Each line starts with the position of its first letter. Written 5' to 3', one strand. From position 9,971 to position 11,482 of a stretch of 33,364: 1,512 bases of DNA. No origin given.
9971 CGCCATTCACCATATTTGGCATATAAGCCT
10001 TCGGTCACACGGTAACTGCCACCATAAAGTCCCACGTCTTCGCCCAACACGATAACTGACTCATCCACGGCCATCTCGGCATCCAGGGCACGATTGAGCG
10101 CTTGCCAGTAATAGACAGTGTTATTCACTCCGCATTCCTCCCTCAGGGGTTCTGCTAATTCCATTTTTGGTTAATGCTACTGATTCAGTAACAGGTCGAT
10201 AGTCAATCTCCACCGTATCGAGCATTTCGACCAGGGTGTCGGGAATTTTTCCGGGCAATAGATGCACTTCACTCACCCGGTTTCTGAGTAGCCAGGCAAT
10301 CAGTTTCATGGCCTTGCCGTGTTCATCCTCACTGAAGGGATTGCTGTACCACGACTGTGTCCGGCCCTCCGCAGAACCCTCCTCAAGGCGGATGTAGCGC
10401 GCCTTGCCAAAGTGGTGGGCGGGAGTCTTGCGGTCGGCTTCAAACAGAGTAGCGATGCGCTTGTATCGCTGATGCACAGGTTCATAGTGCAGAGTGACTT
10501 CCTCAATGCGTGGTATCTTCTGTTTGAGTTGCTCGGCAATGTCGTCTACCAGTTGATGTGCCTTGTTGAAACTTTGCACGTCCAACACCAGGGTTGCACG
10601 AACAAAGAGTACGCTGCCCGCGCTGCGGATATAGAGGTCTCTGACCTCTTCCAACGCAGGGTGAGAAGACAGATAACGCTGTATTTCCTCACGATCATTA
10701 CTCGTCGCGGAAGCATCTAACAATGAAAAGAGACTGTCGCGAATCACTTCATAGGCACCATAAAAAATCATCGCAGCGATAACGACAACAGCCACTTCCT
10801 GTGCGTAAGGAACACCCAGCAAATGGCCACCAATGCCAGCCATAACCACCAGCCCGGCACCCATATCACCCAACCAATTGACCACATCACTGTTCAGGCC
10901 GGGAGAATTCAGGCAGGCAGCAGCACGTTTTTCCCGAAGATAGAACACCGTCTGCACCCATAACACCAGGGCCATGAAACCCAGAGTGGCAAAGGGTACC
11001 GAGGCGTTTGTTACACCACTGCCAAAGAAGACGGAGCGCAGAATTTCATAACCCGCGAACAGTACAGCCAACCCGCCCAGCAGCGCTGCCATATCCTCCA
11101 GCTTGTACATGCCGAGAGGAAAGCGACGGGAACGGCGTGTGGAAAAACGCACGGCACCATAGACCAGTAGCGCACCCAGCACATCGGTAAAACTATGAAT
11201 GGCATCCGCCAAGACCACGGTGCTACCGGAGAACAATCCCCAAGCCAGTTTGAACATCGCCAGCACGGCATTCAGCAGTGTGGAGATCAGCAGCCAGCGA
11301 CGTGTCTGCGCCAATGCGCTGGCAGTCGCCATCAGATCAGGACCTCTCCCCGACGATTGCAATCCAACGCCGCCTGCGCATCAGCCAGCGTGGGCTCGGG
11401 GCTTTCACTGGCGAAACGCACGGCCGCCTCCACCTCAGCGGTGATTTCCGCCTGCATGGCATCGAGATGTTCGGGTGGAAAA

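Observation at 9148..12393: Metal transporter gene translationally wedged between E1-alpha and E1-beta of a 2-oxoacid dehydrogenase operon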

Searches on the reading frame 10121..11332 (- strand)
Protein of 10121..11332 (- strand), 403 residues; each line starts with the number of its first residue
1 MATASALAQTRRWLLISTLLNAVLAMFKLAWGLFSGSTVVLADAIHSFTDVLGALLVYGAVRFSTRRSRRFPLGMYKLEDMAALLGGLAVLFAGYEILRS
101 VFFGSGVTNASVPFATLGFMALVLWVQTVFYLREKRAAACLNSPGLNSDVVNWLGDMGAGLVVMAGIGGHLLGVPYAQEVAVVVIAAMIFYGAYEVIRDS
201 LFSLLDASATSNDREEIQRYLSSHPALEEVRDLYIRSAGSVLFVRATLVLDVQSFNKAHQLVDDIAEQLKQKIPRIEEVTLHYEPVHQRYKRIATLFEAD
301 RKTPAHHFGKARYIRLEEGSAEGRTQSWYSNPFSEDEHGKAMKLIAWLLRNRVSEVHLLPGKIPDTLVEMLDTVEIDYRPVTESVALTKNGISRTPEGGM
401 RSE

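Call 3: search_protein_families(library=pfam, proteins=[window:10121-11332:-], max_evalue=0.01)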
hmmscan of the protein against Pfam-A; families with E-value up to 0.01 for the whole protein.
window:10121-11332:- (403 aa): 3 families
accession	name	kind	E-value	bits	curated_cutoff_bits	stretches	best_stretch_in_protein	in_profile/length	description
PF01545.26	Cation_efflux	-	7.2e-36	124.3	26.6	1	14-205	1-198/198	Cation efflux family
PF16916.11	ZT_dimer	-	6.6e-14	52.1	26.7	1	212-285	4-77/78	Dimerisation domain of Zinc Transporter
PF02579.22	Nitro_FeMo-Co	-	0.0096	16.6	26.3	0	303-353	4-54/94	Dinitrogenase iron-molybdenum cofactor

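Call 5: find_homologous_proteins(query=window:10121-11332:-, max_evalue=1e-10)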
Query window:10121-11332:- (403 aa): 60 proteins with E <= 1e-10 among 8000 candidates.
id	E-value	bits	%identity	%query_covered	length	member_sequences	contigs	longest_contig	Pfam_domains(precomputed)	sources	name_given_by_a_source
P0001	1.5e-262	888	100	100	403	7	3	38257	PF16916.12,PF01545.27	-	-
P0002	3.0e-202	690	79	99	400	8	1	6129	PF16916.12,PF01545.27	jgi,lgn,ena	-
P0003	6.9e-179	613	73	95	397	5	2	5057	PF16916.12,PF01545.27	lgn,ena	-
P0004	4.2e-175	600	72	95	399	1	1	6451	PF16916.12,PF01545.27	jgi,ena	-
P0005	3.0e-147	509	64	92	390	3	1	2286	PF16916.12,PF01545.27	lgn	-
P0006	6.7e-147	507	61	94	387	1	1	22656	PF16916.12,PF01545.27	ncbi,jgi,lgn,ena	-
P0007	7.4e-146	504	62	91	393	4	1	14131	PF16916.12,PF01545.27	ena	-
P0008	3.3e-145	502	62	92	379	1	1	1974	PF16916.12,PF01545.27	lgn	-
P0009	2.2e-142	493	61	92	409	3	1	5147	PF16916.12,PF01545.27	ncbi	-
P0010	1.6e-140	486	60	93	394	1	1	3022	PF16916.12,PF01545.27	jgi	-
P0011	7.2e-139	481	57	95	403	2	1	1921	PF16916.12,PF01545.27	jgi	-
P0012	4.8e-137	475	57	91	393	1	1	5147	PF16916.12,PF01545.27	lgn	-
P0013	1.3e-134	467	57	91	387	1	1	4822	PF16916.12,PF01545.27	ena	-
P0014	2.0e-134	466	57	90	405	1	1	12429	PF16916.12,PF01545.27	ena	-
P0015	4.0e-132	459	56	90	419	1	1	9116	PF16916.12,PF01545.27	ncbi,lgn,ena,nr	ncbi:MAG TPA: cation transporter [Gammaproteobacteria bacterium]|nr:cation transporter [Gammaproteob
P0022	4.1e-116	406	53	88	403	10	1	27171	PF16916.12,PF01545.27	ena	-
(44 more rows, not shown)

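Call 6: find_related_loci(query=window:10121-11332:-, collection=genome_contigs, flank=6000)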
Query window:10121-11332:- (403 aa) in genome_contigs; peptide patterns used: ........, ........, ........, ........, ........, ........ (x = any residue, [..] = any of these).
39 stretches matched a pattern; 24 encode a relative of the query (tblastn E <= 1e-3); 24 distinct loci.
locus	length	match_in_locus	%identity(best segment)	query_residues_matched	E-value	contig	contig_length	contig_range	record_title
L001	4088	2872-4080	97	1-403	0e+0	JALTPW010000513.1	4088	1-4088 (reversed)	MAG: Chromatiales bacterium isolate S140_maxbin2_scaf2bin.116 S140_NODE_25940_length_4088_cov_5.979551, whole genome sho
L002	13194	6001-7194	80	1-400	0e+0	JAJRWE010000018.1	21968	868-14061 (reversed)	MAG: Gammaproteobacteria bacterium isolate Dive96_bin2.149 k141_277843, whole genome shotgun sequence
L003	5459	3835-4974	73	1-383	0e+0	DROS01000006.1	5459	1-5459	MAG TPA_asm: Gammaproteobacteria bacterium isolate HyVt-540 HyVt-540_k145_1076076, whole genome shotgun sequence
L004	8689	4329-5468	73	1-383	0e+0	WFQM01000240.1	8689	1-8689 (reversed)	MAG: Gammaproteobacteria bacterium isolate S013_42 k151_36377, whole genome shotgun sequence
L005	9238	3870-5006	61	9-385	9e-155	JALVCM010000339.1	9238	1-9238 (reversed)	MAG: Thiohalobacter sp. isolate 134-614_metabat1_scaf2bin.038 134-614_scaffold_4787_c1, whole genome shotgun sequence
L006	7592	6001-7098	43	13-376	2e-100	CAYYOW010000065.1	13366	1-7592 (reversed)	MAG TPA_asm: uncultured Lentimicrobiaceae bacterium isolate SRP128015_co1_94 genome assembly, contig: NODE_7064_length_1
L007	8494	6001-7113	42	9-377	2e-98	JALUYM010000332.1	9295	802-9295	MAG: Bacteroidales bacterium isolate 131-447_metabat2_scaf2bin.084 131-447_scaffold_4395_c1, whole genome shotgun sequen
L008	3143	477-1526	45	13-360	2e-98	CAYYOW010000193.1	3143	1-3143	MAG TPA_asm: uncultured Lentimicrobiaceae bacterium isolate SRP128015_co1_94 genome assembly, contig: NODE_60752_length_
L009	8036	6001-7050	44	13-360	6e-96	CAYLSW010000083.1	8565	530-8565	MAG TPA_asm: uncultured Lentimicrobiaceae bacterium isolate SRP128015_co4_24 genome assembly, contig: NODE_2143_length_8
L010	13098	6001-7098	42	13-376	1e-94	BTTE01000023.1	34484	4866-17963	MAG: Bacterium Idc_ex_meta_mg6 DNA, NODE_49_34484_cov_10.583006, whole genome shotgun sequence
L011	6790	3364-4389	41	28-367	3e-90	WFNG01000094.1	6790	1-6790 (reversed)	MAG: Bacteroidales bacterium isolate S010_72 k151_21039, whole genome shotgun sequence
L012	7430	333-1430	42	13-376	4e-88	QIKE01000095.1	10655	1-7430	MAG: Bacteroidetes bacterium isolate SZUA-53 Ga0063293_10006759, whole genome shotgun sequence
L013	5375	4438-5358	46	28-332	2e-87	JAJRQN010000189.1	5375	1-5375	MAG: Bacteroidetes bacterium isolate Dive100_bin10.60 k141_585763, whole genome shotgun sequence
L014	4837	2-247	87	322-403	9e-42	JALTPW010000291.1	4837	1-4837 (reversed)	MAG: Chromatiales bacterium isolate S140_maxbin2_scaf2bin.116 S140_NODE_18064_length_4837_cov_6.290234, whole genome sho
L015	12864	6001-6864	27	5-283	5e-14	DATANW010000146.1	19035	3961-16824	MAG TPA_asm: Pyrinomonadaceae bacterium isolate SMAG_U7029 k141_88847, whole genome shotgun sequence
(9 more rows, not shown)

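Call 9: find_encoding_contigs(protein=P0006, flank=6000, max_places=2)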
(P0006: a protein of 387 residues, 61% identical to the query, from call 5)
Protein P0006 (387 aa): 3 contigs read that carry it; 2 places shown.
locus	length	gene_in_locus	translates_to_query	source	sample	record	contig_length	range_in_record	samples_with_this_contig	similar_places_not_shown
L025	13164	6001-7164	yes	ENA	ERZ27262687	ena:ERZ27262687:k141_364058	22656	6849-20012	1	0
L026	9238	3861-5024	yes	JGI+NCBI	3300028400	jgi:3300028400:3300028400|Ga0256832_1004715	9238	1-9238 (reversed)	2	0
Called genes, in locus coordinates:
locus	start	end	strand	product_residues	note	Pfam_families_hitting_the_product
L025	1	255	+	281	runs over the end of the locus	PF13557:Phenol_MetA_deg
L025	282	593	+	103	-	PF00403:HMA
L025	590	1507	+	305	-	PF13557:Phenol_MetA_deg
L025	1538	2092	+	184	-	PF00403:HMA (weak)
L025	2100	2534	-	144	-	PF00376:MerR, PF13411:MerR_1, PF09278:MerR-DNA-bind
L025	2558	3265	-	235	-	PF02683:DsbD_TM, PF13386:DsbD_2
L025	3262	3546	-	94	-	PF13192:Thioredoxin_3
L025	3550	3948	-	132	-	-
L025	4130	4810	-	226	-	PF06167:Peptidase_M90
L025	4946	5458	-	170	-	PF07295:DUF1451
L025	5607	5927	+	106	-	-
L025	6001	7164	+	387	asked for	PF01545:Cation_efflux, PF16916:ZT_dimer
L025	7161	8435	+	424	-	PF14522:Cytochrome_C7 (faint), PF22113:Mtrc-MtrF_II-IV_dom (faint)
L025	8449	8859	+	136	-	PF02566:OsmC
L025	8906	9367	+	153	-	PF09968:DUF2202 (faint)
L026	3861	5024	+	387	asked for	PF01545:Cation_efflux, PF16916:ZT_dimer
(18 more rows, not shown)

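Call 10: find_encoding_contigs(protein=P0007, flank=6000, max_places=2)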
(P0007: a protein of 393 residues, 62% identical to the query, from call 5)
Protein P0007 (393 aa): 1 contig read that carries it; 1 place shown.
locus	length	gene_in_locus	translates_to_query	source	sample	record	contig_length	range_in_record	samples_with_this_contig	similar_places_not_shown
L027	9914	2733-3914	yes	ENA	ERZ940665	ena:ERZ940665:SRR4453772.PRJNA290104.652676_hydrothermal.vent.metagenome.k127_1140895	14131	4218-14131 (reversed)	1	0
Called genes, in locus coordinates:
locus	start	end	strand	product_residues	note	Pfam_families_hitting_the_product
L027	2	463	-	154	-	?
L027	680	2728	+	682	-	PF02922:CBM_48, PF00128:Alpha-amylase, PF21156:ISOA1-3_C (weak), PF21331:Isoamylase_C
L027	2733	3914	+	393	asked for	PF01545:Cation_efflux, PF16916:ZT_dimer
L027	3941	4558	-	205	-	PF03886:ABC_trans_aux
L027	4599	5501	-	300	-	PF02470:MlaD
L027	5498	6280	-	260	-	PF00005:ABC_tran, PF13304:AAA_21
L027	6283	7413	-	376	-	PF13466:STAS_2, PF02405:MlaE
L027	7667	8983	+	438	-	PF00324:AA_permease, PF13520:AA_permease_2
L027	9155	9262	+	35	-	-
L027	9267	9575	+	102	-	PF07238:PilZ (weak)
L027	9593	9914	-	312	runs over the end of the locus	PF01515:PTA_PTB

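Call 11: find_encoding_contigs(protein=P0022, flank=6000, max_places=2)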
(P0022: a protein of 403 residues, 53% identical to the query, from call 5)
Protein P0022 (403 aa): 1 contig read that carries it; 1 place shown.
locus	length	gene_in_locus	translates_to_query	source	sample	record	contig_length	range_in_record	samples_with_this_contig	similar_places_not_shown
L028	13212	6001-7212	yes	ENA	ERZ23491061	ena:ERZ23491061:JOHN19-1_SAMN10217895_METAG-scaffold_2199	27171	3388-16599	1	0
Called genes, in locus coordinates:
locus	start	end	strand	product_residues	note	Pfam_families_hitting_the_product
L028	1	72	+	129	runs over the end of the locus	PF00581:Rhodanese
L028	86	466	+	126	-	PF00581:Rhodanese (weak)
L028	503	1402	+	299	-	PF01545:Cation_efflux, PF16916:ZT_dimer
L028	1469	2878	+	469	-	PF00890:FAD_binding_2 (weak), PF01134:GIDA (weak), PF01262:AlaDh_PNT_C (faint), PF07992:Pyr_redox_2, PF12831:FAD_oxidored, PF13738:Pyr_redox_3, PF00070:Pyr_redox, PF02852:Pyr_redox_dim, +2 more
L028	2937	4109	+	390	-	PF25954:Beta-barrel_RND_2 (weak), PF25989:YknX_C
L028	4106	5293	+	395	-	PF12704:MacB_PCD, PF02687:FtsX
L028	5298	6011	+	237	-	PF02463:SMC_N (faint), PF00005:ABC_tran, PF13304:AAA_21 (faint)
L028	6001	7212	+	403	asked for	PF01545:Cation_efflux, PF16916:ZT_dimer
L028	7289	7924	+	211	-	PF00027:cNMP_binding, PF13545:HTH_Crp_2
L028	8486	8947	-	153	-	-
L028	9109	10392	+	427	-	PF03264:Cytochrom_NNT (faint), PF14522:Cytochrome_C7 (faint)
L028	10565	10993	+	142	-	PF04972:BON, PF01476:LysM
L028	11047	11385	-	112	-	-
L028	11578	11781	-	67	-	PF06568:YjiS-like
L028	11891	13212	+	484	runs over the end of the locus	PF00392:GntR, PF00155:Aminotran_1_2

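Call 23: search_protein_families(library=ncbifam, proteins=[window:10121-11332:-], max_evalue=0.1)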
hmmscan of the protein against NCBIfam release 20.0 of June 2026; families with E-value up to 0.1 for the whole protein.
window:10121-11332:- (403 aa): 11 families
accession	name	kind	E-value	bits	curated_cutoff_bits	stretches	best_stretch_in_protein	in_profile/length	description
TIGR01297.1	CDF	superfamily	1e-46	159.5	82.35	1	11-287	2-284/285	cation diffusion facilitator family transporter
NF052602.1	Zn_efflux_Cdf31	equivalog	1.2e-26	93.9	460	1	8-293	4-297/299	CDF family zinc efflux transporter Cdf31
NF033615.1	CDF_MamM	equivalog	1.3e-26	93.4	350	1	15-285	13-288/290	magnetosome biogenesis CDF transporter MamM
NF050169.1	CatEfflxFieF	equivalog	5.8e-24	84.8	420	1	18-286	12-282/282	cation efflux pump FieF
NF033616.1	CDF_MamB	equivalog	1e-23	84.2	350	1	16-285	11-283/284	magnetosome biogenesis CDF transporter MamB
NF052621.1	MngEfTpMntE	equivalog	1.4e-21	77.2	500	1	21-288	14-284/293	manganese efflux transporter MntE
NF040994.1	MamV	equivalog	8.2e-20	71.1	500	1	23-293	23-295/319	CDF transporter MamV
NF007064.0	PRK09509.1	equivalog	3e-17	62.6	447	1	15-286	14-287/300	CDF family cation-efflux transporter FieF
NF002923.0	PRK03557.1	equivalog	1.7e-12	47.2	408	1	10-284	17-290/313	CDF family zinc transporter ZitB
NF033827.1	CDF_efflux_DmeF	equivalog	4.8e-07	29.5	250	2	161-243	194-274/309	CDF family Co(II)/Ni(II) efflux transporter DmeF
NF053563.1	Rkd4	equivalog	0.0019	16.4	860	1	191-297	278-383/747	arcadin-4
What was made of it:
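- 10121..11332 (-): CDF-family cation transporter gene, 403 aa. Six-helix membrane domain (residues 1-205, 11332-10718), CDF cytoplasmic domain (206-290, 10717-10463), NifX/MTH1175-like domain (291-387, 10462-10172) and a disordered tail. Pfam and NCBIfam hits (calls 3, 23).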

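Call 24: search_solved_structures(query=window:10121-11332:-, max_evalue=0.01, show_alignments=2)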
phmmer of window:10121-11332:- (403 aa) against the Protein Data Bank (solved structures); distinct sequences matched with E-value up to 0.01: 13.
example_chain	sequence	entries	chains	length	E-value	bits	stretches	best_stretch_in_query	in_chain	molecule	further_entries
3j1z_P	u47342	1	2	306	2.1e-20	76.2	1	20-287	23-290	Cation efflux family protein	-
8f6h_A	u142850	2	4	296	2.1e-20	76.2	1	20-287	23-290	Cadmium and zinc efflux pump FieF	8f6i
5vrf_B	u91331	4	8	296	2.3e-20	76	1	20-287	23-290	Cadmium and zinc efflux pump FieF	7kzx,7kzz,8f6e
8f6j_B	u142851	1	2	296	7e-20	74.5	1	20-287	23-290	Cadmium and zinc efflux pump FieF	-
8f6f_A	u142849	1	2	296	3.6e-19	72.1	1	20-287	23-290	Cadmium and zinc efflux pump FieF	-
8f6k_A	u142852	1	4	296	2e-18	69.7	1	20-287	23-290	Cadmium and zinc efflux pump FieF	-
2qfi_A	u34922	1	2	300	1.2e-12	50.6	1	14-286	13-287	Ferrous-iron efflux pump fieF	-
3h90_A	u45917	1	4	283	2.3e-12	49.8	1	15-285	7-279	Ferrous-iron efflux pump fieF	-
8zb0_A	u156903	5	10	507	9.4e-05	24.7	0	15-91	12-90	Proton-coupled zinc antiporter SLC30A1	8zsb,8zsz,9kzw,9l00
8xm6_B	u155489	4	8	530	0.00011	24.5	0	15-91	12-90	Proton-coupled zinc antiporter SLC30A1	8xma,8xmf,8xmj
8j2g_A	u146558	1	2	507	0.00045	22.5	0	176-249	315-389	Proton-coupled zinc antiporter SLC30A1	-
3byp_A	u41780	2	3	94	0.0019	20.4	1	206-290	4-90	CzrB protein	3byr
2zzt_A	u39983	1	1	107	0.003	19.7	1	217-307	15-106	Putative uncharacterized protein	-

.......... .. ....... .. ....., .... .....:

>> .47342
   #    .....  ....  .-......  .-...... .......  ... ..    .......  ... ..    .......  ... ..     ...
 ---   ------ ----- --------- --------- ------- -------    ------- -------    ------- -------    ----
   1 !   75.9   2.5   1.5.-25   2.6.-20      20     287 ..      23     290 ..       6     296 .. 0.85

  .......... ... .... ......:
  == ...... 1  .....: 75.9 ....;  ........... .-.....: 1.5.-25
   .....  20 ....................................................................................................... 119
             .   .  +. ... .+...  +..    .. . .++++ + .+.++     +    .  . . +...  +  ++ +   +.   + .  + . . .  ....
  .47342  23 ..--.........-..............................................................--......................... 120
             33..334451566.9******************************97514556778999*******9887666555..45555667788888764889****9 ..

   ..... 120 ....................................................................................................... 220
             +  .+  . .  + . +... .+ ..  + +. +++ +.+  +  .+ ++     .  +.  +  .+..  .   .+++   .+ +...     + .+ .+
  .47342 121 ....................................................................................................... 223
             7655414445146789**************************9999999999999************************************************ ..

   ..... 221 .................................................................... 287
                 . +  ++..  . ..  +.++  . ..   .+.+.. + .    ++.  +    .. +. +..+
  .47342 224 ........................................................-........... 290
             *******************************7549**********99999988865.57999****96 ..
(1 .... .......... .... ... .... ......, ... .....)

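Call 35: predict_structure(alignment_id=A1)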
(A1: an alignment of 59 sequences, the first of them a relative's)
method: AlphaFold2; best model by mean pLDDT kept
length: 403 residues; sequences in the alignment: 59
mean_pLDDT: 86.6   pTM: 0.68
mean pLDDT of the five models: 86.6, 85.8, 84.1, 83.0, 81.3
residues with pLDDT >= 90: 225; 70-90: 146; 50-70: 14; < 50: 18
segments of 3 or more residues with pLDDT < 50: 388-403
pLDDT, mean of each block of 10 residues (from residue 1): 67 89 96 95 91 85 79 77 90 91 89 97 97 93 80 93 97 95 94 89 73 90 93 84 92 86 95 90 85 93 91 91 86 90 92 90 86 90 57 41 41
secondary structure, 60 per line:
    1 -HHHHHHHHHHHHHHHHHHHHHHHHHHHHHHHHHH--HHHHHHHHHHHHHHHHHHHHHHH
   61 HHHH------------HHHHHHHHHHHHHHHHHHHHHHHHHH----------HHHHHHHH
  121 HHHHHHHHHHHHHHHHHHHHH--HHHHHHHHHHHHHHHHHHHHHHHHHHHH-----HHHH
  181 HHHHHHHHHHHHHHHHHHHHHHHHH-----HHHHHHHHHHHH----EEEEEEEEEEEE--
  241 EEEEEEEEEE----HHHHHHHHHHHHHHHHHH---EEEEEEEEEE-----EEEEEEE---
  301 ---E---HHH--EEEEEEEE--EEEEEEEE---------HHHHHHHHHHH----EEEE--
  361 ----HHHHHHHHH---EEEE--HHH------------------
elements in order: H2-35 H38-64 H77-102 H113-141 H144-171 H177-205 H211-222 E227-238 E241-250 H255-272 E276-285 E291-297 E313-320 E323-330 H340-350 E355-358 H365-373 E377-380
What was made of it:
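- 10121..11332 (-): AF2 model with pLDDT 86.6 and six helices (call 35).
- The AF2 model is high-confidence (call 35).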

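Call 38: fold_search(model_id=the predicted structure, library=pdb)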
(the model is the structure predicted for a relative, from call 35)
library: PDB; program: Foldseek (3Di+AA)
matches with E <= 10: 1235; with E <= 0.001: 53
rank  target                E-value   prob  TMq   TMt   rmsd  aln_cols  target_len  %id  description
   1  8f6e_A                5.2e-15  1.00  0.53  0.71   4.6       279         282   23  Cryo-EM structure of a Zinc-loaded wild-type YiiP-Fab complex (released 2023-02-08)
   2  5vrf_A                1.4e-14  1.00  0.54  0.73   4.4       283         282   23  CryoEM Structure of the Zinc Transporter YiiP from helical crystals (released 2018-03-14)
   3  8f6f_A                8.9e-14  1.00  0.49  0.67   5.4       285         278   24  Cryo-EM structure of a Zinc-loaded D51A mutant of the YiiP-Fab complex (released 2023-02-08)
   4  8f6j_A                1.8e-13  1.00  0.53  0.71   4.7       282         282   24  Cryo-EM structure of a Zinc-loaded D287A mutant of the YiiP-Fab complex (released 2023-02-08)
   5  8f6h_B                2.8e-13  1.00  0.44  0.60   7.0       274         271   24  Cryo-EM structure of a Zinc-loaded asymmetrical TMD D70A mutant of the YiiP-Fab complex (released 2023-02-08)
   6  8f6h_A                4.5e-13  1.00  0.44  0.57   7.3       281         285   24  Cryo-EM structure of a Zinc-loaded asymmetrical TMD D70A mutant of the YiiP-Fab complex (released 2023-02-08)
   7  8f6k_B                2.2e-12  1.00  0.43  0.58  10.5       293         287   23  Cryo-EM structure of a Zinc-loaded H263A/D287A mutant of the YiiP-Fab complex (released 2023-02-08)
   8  8xmf_A                3.8e-12  1.00  0.45  0.54   7.3       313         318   17  Cryo-EM structure of human ZnT1 WT at a low PH, in the presence of zinc, determined in an inward-facing conformation. (released 2024-10-30)
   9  8j80_B                5.6e-12  1.00  0.45  0.59   6.3       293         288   17  Cryo-EM structure of hZnT7-Fab complex in zinc state 1, determined in heterogeneous conformations- one subunit in an i (released 2023-09-20)
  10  8f6i_A                7.6e-12  1.00  0.42  0.56   6.8       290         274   24  Cryo-EM structure of a Zinc-loaded symmetrical D70A mutant of the YiiP-Fab complex (released 2023-02-08)
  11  8j7v_B                9.3e-12  1.00  0.42  0.57   7.9       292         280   16  Cryo-EM structure of hZnT7-Fab complex in zinc-unbound state, determined in heterogeneous conformations- one subunit i (released 2023-09-20)
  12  8xma_B                1.1e-11  1.00  0.44  0.55   6.3       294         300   20  Cryo-EM structure of human ZnT1 WT, in the presence of zinc, determined in an outward-facing conformation (released 2024-10-30)
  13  8xm6_A                1.5e-11  1.00  0.44  0.52   6.5       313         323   18  Cryo-EM structure of human ZnT1 WT, in the absence of zinc, determined in an outward-facing conformation (released 2024-10-30)
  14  9jj1_A                2.0e-11  1.00  0.53  0.67   4.4       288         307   17  Cryo-EM structure of human ZnT3 (released 2025-06-04)
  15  8j7w_B                2.0e-11  1.00  0.48  0.65   5.2       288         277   16  Cryo-EM structure of hZnT7-Fab complex in zinc state 2, determined in heterogeneous conformations- one subunit in an i (released 2023-09-20)
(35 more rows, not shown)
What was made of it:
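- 10121..11332 (-): Foldseek match to YiiP/ZnT structures, E about 5e-15 (call 38).
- On Cation diffusion facilitator (CDF) superfamily: Foldseek matches YiiP/ZnT structures at E about 5e-15 (calls 3, 35, 38).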

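Call 44: find_encoding_contigs(protein=P0005, flank=3000, max_places=2)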
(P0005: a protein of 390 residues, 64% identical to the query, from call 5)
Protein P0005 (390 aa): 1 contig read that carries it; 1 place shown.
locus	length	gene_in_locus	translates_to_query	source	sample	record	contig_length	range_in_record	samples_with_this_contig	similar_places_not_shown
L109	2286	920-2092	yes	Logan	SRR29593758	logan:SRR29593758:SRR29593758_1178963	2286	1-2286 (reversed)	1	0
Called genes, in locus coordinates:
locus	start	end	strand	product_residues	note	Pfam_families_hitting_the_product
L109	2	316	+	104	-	?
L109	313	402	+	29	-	-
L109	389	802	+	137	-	PF02566:OsmC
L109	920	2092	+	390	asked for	PF01545:Cation_efflux, PF16916:ZT_dimer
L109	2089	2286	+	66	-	?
